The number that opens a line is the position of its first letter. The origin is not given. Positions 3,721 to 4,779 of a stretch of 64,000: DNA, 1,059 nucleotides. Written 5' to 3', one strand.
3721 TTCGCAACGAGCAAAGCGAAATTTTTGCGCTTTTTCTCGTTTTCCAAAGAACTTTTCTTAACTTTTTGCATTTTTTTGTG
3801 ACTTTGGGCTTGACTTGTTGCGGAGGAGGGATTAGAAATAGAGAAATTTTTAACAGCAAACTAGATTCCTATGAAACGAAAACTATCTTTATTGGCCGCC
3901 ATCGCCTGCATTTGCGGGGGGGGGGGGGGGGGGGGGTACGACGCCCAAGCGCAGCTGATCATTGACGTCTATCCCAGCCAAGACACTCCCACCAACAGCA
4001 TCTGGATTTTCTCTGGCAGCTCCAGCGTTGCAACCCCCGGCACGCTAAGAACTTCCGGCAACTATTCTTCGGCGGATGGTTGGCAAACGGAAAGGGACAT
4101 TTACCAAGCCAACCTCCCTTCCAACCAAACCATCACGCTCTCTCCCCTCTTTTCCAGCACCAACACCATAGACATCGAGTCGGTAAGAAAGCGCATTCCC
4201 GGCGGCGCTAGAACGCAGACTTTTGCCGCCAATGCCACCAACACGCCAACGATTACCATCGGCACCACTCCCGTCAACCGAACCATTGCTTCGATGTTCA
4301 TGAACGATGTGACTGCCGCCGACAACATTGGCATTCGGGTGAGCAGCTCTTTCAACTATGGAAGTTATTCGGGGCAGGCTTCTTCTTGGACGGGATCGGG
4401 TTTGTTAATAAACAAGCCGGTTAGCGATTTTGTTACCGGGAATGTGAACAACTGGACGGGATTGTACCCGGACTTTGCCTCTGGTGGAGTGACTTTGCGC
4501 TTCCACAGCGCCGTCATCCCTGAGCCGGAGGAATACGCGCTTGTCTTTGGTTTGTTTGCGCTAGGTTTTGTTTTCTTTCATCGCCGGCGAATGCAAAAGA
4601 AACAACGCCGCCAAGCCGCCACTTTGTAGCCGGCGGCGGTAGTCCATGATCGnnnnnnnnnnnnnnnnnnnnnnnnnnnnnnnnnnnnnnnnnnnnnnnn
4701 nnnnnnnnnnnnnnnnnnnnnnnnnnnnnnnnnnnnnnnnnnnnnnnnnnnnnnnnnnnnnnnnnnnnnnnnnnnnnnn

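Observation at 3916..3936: G21 homopolymer inside the signal-peptide coding region of a PEP-CTERM surface protein: candidate phase-variation switch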

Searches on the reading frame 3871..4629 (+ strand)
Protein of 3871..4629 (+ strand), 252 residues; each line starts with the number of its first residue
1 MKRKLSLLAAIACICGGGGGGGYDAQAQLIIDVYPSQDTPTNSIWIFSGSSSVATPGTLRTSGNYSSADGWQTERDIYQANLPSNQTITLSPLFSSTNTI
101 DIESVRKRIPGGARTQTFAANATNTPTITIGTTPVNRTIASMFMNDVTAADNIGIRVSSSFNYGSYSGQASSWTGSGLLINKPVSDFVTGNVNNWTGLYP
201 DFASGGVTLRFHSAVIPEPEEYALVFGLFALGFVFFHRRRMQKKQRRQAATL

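Call 6: search_protein_families(library=ncbifam, proteins=[window:3871-4629:+], max_evalue=0.01)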
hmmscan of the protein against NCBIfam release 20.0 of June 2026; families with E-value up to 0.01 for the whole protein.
window:3871-4629:+ (252 aa): 1 family
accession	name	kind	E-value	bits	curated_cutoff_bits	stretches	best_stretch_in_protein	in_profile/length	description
NF038126.1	PEP_CTERM_FxDxF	subfamily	0.0068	16.7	50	0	135-239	62-164/165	FxDxF family PEP-CTERM protein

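Call 7: find_homologous_proteins(query=window:3871-4629:+, max_evalue=0.001)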
Query window:3871-4629:+ (252 aa): 256 proteins with E <= 0.001 among 1229 candidates; the best 120 are listed.
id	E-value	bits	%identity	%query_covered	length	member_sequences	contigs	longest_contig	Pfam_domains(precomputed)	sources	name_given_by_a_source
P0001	9.4e-127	440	82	99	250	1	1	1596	-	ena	-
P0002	1.3e-126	439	90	88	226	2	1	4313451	-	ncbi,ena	-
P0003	2.5e-124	432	85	93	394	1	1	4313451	-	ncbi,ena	-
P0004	7.4e-123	427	81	100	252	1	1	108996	-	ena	-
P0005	3.0e-120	419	80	99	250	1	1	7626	-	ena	-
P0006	1.1e-119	417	79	94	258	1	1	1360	-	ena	-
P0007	3.6e-117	408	79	94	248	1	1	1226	-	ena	-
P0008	8.1e-117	407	82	93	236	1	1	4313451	-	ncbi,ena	-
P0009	3.6e-116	405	81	93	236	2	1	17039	-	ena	-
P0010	3.9e-116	405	84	87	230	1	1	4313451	-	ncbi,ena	-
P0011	5.3e-116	405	80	91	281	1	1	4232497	-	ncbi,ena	-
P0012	6.3e-116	404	82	87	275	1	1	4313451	-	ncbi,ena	-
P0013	1.6e-115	403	84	88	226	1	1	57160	-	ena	-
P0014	3.5e-115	402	82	92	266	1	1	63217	-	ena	-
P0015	5.0e-115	401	77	100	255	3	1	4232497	-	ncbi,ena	-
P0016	3.8e-113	395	74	100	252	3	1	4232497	-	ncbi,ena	-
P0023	3.0e-105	369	78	89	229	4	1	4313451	-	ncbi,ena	-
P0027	8.3e-102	358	75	90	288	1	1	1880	-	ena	-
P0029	9.2e-101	355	77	88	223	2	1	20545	-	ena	-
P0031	2.9e-78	281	56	100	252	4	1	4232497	-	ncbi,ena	-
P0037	1.5e-71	259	54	88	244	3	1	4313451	-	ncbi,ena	-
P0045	1.9e-68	249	52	99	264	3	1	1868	-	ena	-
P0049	6.9e-67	244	57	88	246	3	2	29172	-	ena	-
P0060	1.8e-64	236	55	90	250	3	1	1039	-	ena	-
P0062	2.3e-64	236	55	92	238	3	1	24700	-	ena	-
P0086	2.3e-59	219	49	98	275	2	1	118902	-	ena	-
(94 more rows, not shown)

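Call 8: find_encoding_contigs(protein=window:3871-4629:+, flank=5000, max_places=10)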
Protein window:3871-4629:+ (252 aa): no gene with exactly this product is on record in the collection.

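Call 11: find_related_loci(query=window:3871-4629:+, collection=genome_contigs, flank=2500)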
Query window:3871-4629:+ (252 aa) in genome_contigs; peptide patterns used: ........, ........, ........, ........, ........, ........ (x = any residue, [..] = any of these).
110 stretches matched a pattern; 6 encode a relative of the query (tblastn E <= 1e-3); 6 distinct loci.
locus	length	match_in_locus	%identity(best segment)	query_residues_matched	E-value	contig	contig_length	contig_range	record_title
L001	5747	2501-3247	80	1-251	5e-116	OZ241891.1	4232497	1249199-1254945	MAG: Limisphaerales bacterium isolate 13428dcb-cd66-474c-a4e8-c35200876364 genome assembly, chromosome: 1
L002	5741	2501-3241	77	1-250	5e-109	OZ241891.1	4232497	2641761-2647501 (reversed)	MAG: Limisphaerales bacterium isolate 13428dcb-cd66-474c-a4e8-c35200876364 genome assembly, chromosome: 1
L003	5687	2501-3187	80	23-252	3e-103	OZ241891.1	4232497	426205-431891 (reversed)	MAG: Limisphaerales bacterium isolate 13428dcb-cd66-474c-a4e8-c35200876364 genome assembly, chromosome: 1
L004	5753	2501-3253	74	1-246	8e-99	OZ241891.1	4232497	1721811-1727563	MAG: Limisphaerales bacterium isolate 13428dcb-cd66-474c-a4e8-c35200876364 genome assembly, chromosome: 1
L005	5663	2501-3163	78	19-239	1e-95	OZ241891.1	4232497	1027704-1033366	MAG: Limisphaerales bacterium isolate 13428dcb-cd66-474c-a4e8-c35200876364 genome assembly, chromosome: 1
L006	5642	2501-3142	32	24-238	6e-18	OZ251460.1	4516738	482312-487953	MAG: Limisphaerales bacterium isolate 2f8dc77b-15da-45c1-ae04-c50d9079170f genome assembly, chromosome: 1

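Call 18: find_encoding_contigs(protein=P0002, flank=6000, max_places=4)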
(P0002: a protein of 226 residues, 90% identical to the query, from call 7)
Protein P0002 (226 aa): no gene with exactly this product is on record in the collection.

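Call 19: find_encoding_contigs(protein=P0003, flank=6000, max_places=4)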
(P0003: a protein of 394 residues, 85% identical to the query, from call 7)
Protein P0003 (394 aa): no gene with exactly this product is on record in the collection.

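Call 20: find_encoding_contigs(protein=P0004, flank=8000, max_places=4)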
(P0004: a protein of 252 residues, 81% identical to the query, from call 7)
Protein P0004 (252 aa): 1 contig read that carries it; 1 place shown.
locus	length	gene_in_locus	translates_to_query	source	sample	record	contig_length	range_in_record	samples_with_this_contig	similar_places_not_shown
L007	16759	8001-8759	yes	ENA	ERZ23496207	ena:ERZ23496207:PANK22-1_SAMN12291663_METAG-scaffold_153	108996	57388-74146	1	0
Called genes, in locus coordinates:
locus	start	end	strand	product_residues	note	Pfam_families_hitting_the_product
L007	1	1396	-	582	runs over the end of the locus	PF16655:PhoD_N (weak), PF25077:DUF7800, PF09423:PhoD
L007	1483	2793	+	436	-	PF02321:OEP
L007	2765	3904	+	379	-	PF25917:BSH_RND (weak), PF25973:BSH_CzcB, PF25954:Beta-barrel_RND_2, PF25967:RND-MFP_C (weak), PF25975:CzcB_C, PF25989:YknX_C (weak)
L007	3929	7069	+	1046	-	PF00873:ACR_tran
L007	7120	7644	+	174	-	-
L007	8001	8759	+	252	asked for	-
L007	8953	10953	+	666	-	-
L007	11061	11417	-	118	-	-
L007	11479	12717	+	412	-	PF04851:ResIII, PF00270:DEAD, PF00271:Helicase_C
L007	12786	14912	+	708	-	PF08206:OB_RNB, PF17849:OB_Dis3, PF17876:CSD2, PF00773:RNB, PF00575:S1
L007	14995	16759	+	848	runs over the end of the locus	PF07635:PSCyt1, PF13442:Cytochrome_CBB3 (faint), PF07583:PSCyt2, PF07587:PSD1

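Call 25: find_related_loci(query=A1, collection=metagenome_contigs, flank=1500)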
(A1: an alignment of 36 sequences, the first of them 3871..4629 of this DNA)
Query A1 (252 aa) in metagenome_contigs; peptide patterns used: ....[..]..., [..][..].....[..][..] (x = any residue, [..] = any of these).
281 stretches matched a pattern; 1 encode a relative of the query (tblastn E <= 1e-3); 1 distinct loci.
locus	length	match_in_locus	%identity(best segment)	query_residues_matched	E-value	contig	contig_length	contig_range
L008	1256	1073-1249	36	195-249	5e-9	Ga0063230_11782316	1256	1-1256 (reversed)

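Call 26: list_cluster_members(proteins=[P0016, P0031, P0023, P0037, P0045, P0015, P0060, P0062, P0049, P0009])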
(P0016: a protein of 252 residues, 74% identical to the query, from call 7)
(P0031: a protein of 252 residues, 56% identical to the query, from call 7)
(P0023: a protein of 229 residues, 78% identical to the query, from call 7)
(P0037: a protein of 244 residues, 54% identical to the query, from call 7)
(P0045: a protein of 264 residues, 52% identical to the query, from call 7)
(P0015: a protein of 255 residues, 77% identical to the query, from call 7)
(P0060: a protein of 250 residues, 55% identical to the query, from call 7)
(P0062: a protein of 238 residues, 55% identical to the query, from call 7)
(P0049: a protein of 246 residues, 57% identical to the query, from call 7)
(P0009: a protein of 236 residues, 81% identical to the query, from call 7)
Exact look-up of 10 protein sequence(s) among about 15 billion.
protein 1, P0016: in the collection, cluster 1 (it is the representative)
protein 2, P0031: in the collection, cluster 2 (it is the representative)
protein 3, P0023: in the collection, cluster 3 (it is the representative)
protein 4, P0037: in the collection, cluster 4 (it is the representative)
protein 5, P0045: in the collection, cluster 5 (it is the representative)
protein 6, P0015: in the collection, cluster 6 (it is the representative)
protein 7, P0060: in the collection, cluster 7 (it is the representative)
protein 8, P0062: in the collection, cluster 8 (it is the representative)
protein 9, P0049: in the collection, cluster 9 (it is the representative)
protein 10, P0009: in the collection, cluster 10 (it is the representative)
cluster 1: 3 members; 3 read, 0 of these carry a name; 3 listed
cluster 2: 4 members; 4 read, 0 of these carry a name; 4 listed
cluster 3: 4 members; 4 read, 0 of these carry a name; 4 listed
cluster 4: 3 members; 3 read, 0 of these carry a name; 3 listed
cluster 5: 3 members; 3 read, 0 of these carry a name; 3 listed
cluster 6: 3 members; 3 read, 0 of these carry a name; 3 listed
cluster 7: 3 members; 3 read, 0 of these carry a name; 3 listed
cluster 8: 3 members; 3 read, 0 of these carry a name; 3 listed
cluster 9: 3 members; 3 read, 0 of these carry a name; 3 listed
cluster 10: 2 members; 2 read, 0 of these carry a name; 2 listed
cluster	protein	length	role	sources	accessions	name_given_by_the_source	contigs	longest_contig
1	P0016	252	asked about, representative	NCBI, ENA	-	-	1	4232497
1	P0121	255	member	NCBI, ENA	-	-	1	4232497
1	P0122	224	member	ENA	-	-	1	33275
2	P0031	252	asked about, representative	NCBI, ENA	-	-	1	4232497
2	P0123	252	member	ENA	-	-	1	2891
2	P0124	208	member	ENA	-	-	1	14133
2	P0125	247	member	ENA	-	-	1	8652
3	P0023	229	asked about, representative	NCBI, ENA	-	-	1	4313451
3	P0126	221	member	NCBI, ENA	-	-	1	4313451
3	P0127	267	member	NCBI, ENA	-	-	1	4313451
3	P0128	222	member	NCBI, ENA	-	-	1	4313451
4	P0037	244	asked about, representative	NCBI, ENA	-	-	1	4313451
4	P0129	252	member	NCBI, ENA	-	-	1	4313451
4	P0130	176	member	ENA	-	-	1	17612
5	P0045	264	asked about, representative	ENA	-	-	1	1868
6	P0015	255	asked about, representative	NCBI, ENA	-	-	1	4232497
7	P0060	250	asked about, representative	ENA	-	-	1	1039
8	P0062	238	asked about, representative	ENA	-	-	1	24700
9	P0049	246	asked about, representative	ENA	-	-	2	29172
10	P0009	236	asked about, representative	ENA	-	-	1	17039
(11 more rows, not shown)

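Call 28: predict_structure(alignment_id=A1)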
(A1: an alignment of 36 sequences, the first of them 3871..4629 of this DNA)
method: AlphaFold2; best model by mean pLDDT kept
length: 252 residues; sequences in the alignment: 36
mean_pLDDT: 76.5   pTM: 0.68
mean pLDDT of the five models: 76.5, 75.3, 74.8, 73.4, 72.2
residues with pLDDT >= 90: 61; 70-90: 112; 50-70: 42; < 50: 37
segments of 3 or more residues with pLDDT < 50: 1-5, 7-25, 110-122
pLDDT, mean of each block of 10 residues (from residue 1): 46 39 57 84 88 87 89 94 92 65 61 45 70 78 92 89 78 86 92 89 89 70 68 86 80 71
secondary structure, 60 per line:
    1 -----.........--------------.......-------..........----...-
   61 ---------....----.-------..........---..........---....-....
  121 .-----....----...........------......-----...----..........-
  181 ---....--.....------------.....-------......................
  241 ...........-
elements in order: H6-14 E29-35 E43-52 E57-59 E70-73 E86-92 H99-108 H112-115 H117-121 E127-130 E135-145 E152-157 E163-165 E170-179 E190-194 E207-211 H219-251

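Call 29: find_encoding_contigs(protein=P0009, flank=2500, max_places=4)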
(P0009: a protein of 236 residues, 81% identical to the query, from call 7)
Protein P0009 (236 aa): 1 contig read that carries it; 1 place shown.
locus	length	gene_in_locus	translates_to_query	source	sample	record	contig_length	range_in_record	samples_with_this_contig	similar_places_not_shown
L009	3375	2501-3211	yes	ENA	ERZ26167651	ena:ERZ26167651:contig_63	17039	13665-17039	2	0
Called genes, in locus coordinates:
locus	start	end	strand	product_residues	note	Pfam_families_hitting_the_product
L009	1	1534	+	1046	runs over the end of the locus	PF00873:ACR_tran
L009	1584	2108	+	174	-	-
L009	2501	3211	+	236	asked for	-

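Call 30: find_encoding_contigs(protein=P0122, flank=2500, max_places=4)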
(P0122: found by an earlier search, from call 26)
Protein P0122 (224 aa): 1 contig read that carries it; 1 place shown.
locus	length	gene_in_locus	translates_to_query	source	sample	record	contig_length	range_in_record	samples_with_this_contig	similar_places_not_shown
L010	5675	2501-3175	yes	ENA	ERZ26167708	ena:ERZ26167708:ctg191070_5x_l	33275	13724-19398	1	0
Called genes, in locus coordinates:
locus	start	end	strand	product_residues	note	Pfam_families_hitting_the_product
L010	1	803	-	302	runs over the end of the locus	PF01882:DUF58, PF13519:VWA_2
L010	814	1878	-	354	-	PF20030:bpMoxR, PF07726:AAA_3, PF07728:AAA_5, PF17863:AAA_lid_2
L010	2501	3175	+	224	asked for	-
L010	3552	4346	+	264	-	-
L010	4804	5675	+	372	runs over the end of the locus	PF03544:TonB_C (faint)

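Call 35: fold_search(model_id=the predicted structure, library=pdb)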
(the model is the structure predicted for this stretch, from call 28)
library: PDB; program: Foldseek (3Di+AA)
matches with E <= 10: 572; with E <= 0.001: 0
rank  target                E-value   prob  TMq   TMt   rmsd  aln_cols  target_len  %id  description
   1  4ue0_A                7.6e-02  0.35  0.19  0.32  10.1       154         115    8  Structure of the bovine atadenovirus type 4 fibre head protein (released 2015-06-03)
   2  4b9f_A                1.5e-01  0.41  0.27  0.39   7.3       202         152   10  High resolution structure for family 3a carbohydrate binding module from the cipA scaffolding of clostridium thermocel (released 2012-09-12)
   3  1exg                  1.5e-01  0.35  0.23  0.39   7.4       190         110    8  SOLUTION STRUCTURE OF A CELLULOSE BINDING DOMAIN FROM CELLULOMONAS FIMI BY NUCLEAR MAGNETIC RESONANCE SPECTROSCOPY (released 1995-06-03)
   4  5mj6_A                1.7e-01  0.60  0.23  0.08   5.8       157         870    4  Ligand-induced conformational change of Insulin-regulated aminopeptidase: insights on catalytic mechanism and active s (released 2017-04-05)
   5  7m3t_N                2.1e-01  0.03  0.10  0.15  17.5       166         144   13  Crystallographic structure of a cubic crystal of STMV (80.7 degree rotation about 111) grown from chloride (released 2021-12-15)
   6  6ezt_A                2.3e-01  0.21  0.20  0.11   8.3       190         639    6  Crystal structure of GH20 Exo beta-N-Acetylglucosaminidase D437A inactive mutant from Vibrio harveyi (released 2018-12-12)
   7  3zpe                  2.4e-01  0.18  0.20  0.29   8.8       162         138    7  Structure of the carboxy-terminal domain of the turkey type 3 siadenovirus fibre (released 2014-03-12)
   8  7lgr                  2.4e-01  0.16  0.21  0.29   8.5       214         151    8  Streptococcus mutans Collagen binding Protein CNM - N2 Domain (released 2022-01-26)
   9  7chj_B                2.4e-01  0.06  0.12  0.13  18.2       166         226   10  crystal structure of pco4 (released 2020-11-25)
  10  1mx0_E                2.6e-01  0.10  0.16  0.11  14.0       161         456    7  Structure of topoisomerase subunit (released 2003-01-07)
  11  2zbk_B                2.7e-01  0.08  0.14  0.09  14.6       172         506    8  Crystal structure of an intact type II DNA topoisomerase: insights into DNA transfer mechanisms (released 2008-02-12)
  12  7m54_E                3.0e-01  0.03  0.10  0.14  17.8       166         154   13  Crystallographic structure of a cubic crystal form of STMV grown from bromide (released 2021-12-15)
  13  3da0_B                3.2e-01  0.16  0.20  0.32  14.7       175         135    8  Crystal structure of a cleaved form of a chimeric receptor binding protein from Lactococcal phages subspecies TP901-1  (released 2009-06-09)
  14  6ezr_A                3.4e-01  0.16  0.21  0.11   8.4       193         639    7  Crystal structure of GH20 Exo beta-N-Acetylglucosaminidase from Vibrio harveyi (released 2018-12-12)
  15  2wob_A                3.4e-01  0.09  0.18  0.26  10.2       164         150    7  3b' carbohydrate-binding module from the Cel9V glycoside hydrolase from Clostridium thermocellum. Orthorhombic structu (released 2009-12-29)
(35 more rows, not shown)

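Call 43: find_encoding_contigs(protein=P0027, flank=1500, max_places=3)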
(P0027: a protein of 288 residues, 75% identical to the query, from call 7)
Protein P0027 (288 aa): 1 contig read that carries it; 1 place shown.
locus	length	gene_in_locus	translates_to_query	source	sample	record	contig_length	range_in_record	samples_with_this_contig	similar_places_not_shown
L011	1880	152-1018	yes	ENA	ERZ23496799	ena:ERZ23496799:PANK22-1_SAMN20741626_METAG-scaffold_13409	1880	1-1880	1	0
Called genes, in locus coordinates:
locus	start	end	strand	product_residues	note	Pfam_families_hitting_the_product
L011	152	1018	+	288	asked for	-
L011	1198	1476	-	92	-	-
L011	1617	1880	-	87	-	?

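Call 44: find_encoding_contigs(protein=P0086, flank=3000, max_places=3)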
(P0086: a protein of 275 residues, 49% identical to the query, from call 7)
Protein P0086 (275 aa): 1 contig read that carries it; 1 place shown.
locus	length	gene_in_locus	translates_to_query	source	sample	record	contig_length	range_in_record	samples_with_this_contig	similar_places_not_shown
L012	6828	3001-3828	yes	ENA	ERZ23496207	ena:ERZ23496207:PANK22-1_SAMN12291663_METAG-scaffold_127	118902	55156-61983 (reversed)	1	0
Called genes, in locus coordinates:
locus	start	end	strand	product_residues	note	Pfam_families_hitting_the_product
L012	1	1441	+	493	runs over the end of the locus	-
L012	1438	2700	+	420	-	PF00764:Arginosuc_synth, PF20979:Arginosuc_syn_C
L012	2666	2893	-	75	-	-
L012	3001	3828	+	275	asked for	-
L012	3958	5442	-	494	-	PF00309:Sigma54_AID, PF04963:Sigma54_CBD, PF04552:Sigma54_DBD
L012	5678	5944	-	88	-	-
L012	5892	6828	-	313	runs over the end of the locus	PF14338:Mrr_N, PF04471:Mrr_cat, PF22722:NA-iREase1, PF13156:Mrr_cat_2 (weak)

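Call 51: search_protein_families(library=pfam, proteins=[window:3871-4629:+, L004:3995-4876:-, P0086, P0027], max_evalue=1)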
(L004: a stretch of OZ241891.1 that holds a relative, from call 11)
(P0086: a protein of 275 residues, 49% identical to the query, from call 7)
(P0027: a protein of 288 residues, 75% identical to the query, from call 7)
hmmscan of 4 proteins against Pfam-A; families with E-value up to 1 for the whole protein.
window:3871-4629:+ (252 aa): 1 family
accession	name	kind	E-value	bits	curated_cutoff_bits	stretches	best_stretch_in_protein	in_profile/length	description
PF21314.2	TM_ErbB1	-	0.07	13.3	27.1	1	224-246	10-32/36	Epidermal growth factor receptor transmembrane-juxtamembrane segment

L004:3995-4876:- (293 aa): 3 families
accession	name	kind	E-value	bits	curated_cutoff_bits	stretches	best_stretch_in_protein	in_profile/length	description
PF07963.17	N_methyl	-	6.3e-10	38.7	21.2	1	14-38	3-27/27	Prokaryotic N-terminal methylation motif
PF07596.16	SBP_bac_10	-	0.0014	19.2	23.3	1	55-169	14-128/268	Protein of unknown function (DUF1559)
PF03579.19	SHP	-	0.29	11.2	27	1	18-60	18-63/65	Small hydrophobic protein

P0086 (275 aa): 2 families
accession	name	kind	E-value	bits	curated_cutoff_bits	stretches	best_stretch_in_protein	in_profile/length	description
PF21314.2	TM_ErbB1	-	0.028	14.6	27.1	1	252-269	15-32/36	Epidermal growth factor receptor transmembrane-juxtamembrane segment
PF08412.15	Ion_trans_N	-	0.18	11.9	27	1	104-129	7-31/44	Ion transport protein N-terminal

P0027 (288 aa): 0 families
